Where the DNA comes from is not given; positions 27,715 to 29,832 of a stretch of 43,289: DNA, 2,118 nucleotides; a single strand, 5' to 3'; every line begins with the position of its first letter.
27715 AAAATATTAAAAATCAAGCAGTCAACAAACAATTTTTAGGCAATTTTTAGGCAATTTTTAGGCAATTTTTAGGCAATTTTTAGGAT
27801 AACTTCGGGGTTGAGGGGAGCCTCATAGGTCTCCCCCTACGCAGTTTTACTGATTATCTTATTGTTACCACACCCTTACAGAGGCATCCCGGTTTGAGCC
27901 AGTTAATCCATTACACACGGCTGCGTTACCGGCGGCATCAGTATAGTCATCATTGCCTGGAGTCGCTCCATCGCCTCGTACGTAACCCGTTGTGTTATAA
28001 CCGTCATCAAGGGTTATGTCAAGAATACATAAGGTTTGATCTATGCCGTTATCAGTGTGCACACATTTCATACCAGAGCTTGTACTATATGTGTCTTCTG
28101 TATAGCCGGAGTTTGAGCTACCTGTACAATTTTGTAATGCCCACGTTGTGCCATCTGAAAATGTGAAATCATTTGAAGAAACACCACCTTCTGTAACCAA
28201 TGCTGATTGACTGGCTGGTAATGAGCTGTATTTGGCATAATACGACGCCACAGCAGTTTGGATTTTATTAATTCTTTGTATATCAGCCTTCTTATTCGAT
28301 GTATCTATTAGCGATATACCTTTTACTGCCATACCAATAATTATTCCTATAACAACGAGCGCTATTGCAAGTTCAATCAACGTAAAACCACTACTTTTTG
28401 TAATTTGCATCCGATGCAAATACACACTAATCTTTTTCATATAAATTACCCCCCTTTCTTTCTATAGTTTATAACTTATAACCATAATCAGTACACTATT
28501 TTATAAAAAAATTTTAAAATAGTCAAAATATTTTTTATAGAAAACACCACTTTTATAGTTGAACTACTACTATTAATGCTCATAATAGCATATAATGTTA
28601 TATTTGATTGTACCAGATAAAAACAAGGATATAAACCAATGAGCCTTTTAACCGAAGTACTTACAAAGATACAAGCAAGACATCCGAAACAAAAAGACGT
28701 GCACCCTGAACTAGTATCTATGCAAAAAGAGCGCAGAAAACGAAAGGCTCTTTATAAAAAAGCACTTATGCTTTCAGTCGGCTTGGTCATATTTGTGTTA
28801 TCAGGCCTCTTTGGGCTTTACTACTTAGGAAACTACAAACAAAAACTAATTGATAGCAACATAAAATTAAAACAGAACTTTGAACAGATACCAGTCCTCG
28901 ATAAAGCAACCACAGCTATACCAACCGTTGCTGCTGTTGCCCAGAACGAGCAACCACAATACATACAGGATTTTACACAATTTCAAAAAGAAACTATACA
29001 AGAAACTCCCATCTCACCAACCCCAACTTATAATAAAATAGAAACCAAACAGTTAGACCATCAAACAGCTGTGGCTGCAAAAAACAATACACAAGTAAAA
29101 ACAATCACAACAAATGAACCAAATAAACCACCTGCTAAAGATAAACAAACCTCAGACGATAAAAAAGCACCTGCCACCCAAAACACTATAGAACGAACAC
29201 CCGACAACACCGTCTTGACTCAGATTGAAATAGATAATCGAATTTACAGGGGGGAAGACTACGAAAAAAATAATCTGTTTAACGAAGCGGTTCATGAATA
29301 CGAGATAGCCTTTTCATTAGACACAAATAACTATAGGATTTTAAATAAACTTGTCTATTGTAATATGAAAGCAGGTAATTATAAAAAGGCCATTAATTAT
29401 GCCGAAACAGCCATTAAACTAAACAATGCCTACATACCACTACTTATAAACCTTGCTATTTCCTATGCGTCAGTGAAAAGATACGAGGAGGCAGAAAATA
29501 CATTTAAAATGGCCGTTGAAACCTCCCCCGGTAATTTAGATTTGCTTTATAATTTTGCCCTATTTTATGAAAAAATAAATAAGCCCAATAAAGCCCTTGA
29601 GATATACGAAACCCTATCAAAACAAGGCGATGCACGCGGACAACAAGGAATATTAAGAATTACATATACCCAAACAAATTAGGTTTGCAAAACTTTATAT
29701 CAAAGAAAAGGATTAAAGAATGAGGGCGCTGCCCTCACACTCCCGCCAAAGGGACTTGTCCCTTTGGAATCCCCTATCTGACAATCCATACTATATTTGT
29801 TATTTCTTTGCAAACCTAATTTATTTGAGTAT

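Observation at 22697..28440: Type-IV-pilin locus encoding a giant modular pilin with an L-type lectin module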

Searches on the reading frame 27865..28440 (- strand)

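Call 3: search_protein_families(library=pfam, proteins=[window:27865-28440:-], max_evalue=1)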
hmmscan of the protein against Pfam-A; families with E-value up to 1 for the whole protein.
window:27865-28440:- (191 aa): 1 family
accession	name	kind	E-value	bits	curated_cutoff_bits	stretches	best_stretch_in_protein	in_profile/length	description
PF07963.17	N_methyl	-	1.3e-06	28.2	21.2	1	15-38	3-26/27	Prokaryotic N-terminal methylation motif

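Call 4: search_protein_families(library=ncbifam, proteins=[window:27865-28440:-], max_evalue=1)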
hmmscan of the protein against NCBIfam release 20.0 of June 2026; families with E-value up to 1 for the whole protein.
window:27865-28440:- (191 aa): 12 families
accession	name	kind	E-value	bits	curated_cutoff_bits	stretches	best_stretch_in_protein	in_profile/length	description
TIGR01710.1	typeII_sec_gspG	equivalog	8.2e-06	25.9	88.85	1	17-81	1-66/134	type II secretion system major pseudopilin GspG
TIGR02532.1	IV_pilin_GFxxxE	domain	2.2e-05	24.1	16.3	1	17-39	2-24/24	prepilin-type N-terminal cleavage/methylation domain-containing protein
TIGR01708.2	typeII_sec_gspH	equivalog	5.3e-05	23.3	80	1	16-43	1-28/169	type II secretion system minor pseudopilin GspH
NF040999.1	pilin_ComGC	equivalog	0.00012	22.2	75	1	17-91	2-76/84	competence type IV pilus major pilin ComGC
NF041775.1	typeIV_PilA_Myxo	equivalog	0.0018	18.3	400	1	15-70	9-65/214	type IV pilin protein PilA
NF038303.1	EPS_HpsB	equivalog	0.0043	17.1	150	1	16-132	2-117/211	hormogonium polysaccharide secretion pseudopilin HpsB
NF041013.1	T4P_ComGE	equivalog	0.0073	16.4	49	1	16-55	3-42/83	competence type IV pilus minor pilin ComGE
NF038304.1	EPS_HpsC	equivalog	0.016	14.8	200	1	10-64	14-70/318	hormogonium polysaccharide secretion pseudopilin HpsC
NF041002.1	pilin_ComGF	equivalog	0.035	14.3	80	1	17-52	2-37/139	competence type IV pilus minor pilin ComGF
NF007160.0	PRK09598.1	equivalog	0.041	12.2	561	1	12-70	111-169/523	phosphoethanolamine--lipid A transferase EptA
NF007862.0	PRK10574.1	equivalog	0.045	13.9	138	1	14-39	2-27/145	prepilin peptidase-dependent pilin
NF007800.0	PRK10506.1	equivalog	0.045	13.6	158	1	12-39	4-31/163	prepilin peptidase-dependent protein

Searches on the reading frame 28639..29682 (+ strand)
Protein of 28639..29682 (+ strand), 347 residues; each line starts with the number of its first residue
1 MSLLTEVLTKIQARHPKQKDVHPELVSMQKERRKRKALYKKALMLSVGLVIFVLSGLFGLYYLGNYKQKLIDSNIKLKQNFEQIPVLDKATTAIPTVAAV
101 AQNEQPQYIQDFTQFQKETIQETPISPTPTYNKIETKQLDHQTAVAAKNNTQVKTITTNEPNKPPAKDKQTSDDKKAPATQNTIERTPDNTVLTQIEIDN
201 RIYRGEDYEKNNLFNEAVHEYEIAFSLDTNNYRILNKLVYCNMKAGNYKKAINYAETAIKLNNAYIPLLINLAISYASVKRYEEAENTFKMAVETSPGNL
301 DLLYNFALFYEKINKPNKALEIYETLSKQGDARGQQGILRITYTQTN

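Call 3: search_protein_families(library=pfam, proteins=[window:28639-29682:+], max_evalue=1)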
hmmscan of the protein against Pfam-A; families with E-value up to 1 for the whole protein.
window:28639-29682:+ (347 aa): 24 families
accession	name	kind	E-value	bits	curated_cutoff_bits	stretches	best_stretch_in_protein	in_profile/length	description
PF14559.12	TPR_19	-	2.7e-15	56.9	25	3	243-293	2-52/68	Tetratricopeptide repeat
PF07719.23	TPR_2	-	2e-11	43.5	27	3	241-263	10-32/34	Tetratricopeptide repeat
PF13424.12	TPR_12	-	6.4e-09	36.3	30.1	2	233-294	4-73/77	Tetratricopeptide repeat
PF13428.12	TPR_14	-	7.3e-09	35.9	23.5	2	269-307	4-42/44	Tetratricopeptide repeat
PF13181.12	TPR_8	-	5e-08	32.9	25.7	3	233-264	2-33/34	Tetratricopeptide repeat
PF13431.12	TPR_17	-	6e-08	32.8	24.4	2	289-321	2-34/34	Tetratricopeptide repeat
PF00515.34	TPR_1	-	7.6e-08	32.3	27.8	2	269-299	4-34/34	Tetratricopeptide repeat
PF13176.12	TPR_7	-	1.7e-07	31.2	27.9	1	269-299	2-32/36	Tetratricopeptide repeat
PF13432.12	TPR_16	-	3.2e-07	31.1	32.7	2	243-299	8-64/65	Tetratricopeptide repeat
PF12895.13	ANAPC3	-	6.4e-06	26.8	27.2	1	211-290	2-80/82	Anaphase-promoting complex, cyclosome, subunit 3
PF25068.1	ARM_TT21_4th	-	6.9e-06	26.8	30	1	243-328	10-98/153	Tetratricopeptide repeat protein 21 forth ARM domain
PF25063.1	ARM_TT21_C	-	6e-05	23.5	35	1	204-265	135-197/209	Tetratricopeptide repeat protein 21 C-terminal ARM domain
PF25064.1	ARM_TT21_5th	-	0.0013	19.4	27.8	1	214-260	17-63/117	TT21 fifth ARM repeats domain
PF04733.20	Coatomer_E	-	0.002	18.1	21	0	278-320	213-255/290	Coatomer epsilon subunit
PF13374.12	TPR_10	-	0.0026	18.2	27.5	1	269-294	5-30/42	Tetratricopeptide repeat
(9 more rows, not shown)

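Call 4: search_protein_families(library=ncbifam, proteins=[window:28639-29682:+], max_evalue=1)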
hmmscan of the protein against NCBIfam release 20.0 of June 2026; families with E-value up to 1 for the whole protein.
window:28639-29682:+ (347 aa): 18 families
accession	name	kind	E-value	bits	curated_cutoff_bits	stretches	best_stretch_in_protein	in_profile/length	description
TIGR02917.1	PEP_TPR_lipo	equivalog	1.7e-10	39.4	312.2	1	201-322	773-893/899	XrtA/PEP-CTERM system TPR-repeat protein PrsT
NF040959.1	MamA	equivalog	4.8e-10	39.2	200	1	205-323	44-162/204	magnetosome protein MamA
TIGR02521.1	type_IV_pilW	equivalog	7.4e-08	32.2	154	1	243-323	42-122/234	type IV pilus biogenesis/stability protein PilW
TIGR02552.1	LcrH_SycD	equivalog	3.4e-07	30.1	104.8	2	212-262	66-116/136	SycD/LcrH family type III secretion system chaperone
NF008757.0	PRK11788.1-5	equivalog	5.8e-07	29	363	1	206-345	188-328/388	lipopolysaccharide assembly protein LapB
NF047558.1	TPR_END_plus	domain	3.8e-06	26.8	32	1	241-266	8-33/56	TPR end-of-group domain-containing protein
NF033920.0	C39_PA2778_fam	equivalog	1.3e-05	24.8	150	2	269-324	193-248/255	PA2778 family cysteine peptidase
TIGR03939.1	PGA_TPR_OMP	equivalog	9.6e-05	20.8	366.65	1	229-330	49-150/800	poly-beta-1,6 N-acetyl-D-glucosamine export porin PgaA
TIGR00540.1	TPR_hemY_coli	hypoth_equivalog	0.00022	20.1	142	1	240-324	300-383/385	heme biosynthesis-associated TPR protein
NF008109.0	PRK10856.1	equivalog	0.00025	20.9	208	1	24-173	98-248/334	cytoskeleton protein RodZ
NF002725.1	PRK02603.1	equivalog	0.00044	20.3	143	2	244-315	47-121/173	photosystem I assembly protein Ycf3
TIGR01432.1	QOXA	equivalog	0.00084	18.7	240.95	1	34-106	30-106/227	cytochrome aa3 quinol oxidase subunit II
TIGR00990.1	3a0801s09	subfamily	0.0012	17.6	757.25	1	92-285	35-213/615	mitochondrial import receptor subunit TOM70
NF052415.1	T3SS_chap_SctY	equivalog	0.0033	17.9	70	1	224-291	32-102/106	type III secretion apparatus assembly chaperone SctY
NF041422.1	VirB10_subf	subfamily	0.0075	15.9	400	1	12-203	32-214/404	VirB10/TraB/TrbI family type IV secretion system protein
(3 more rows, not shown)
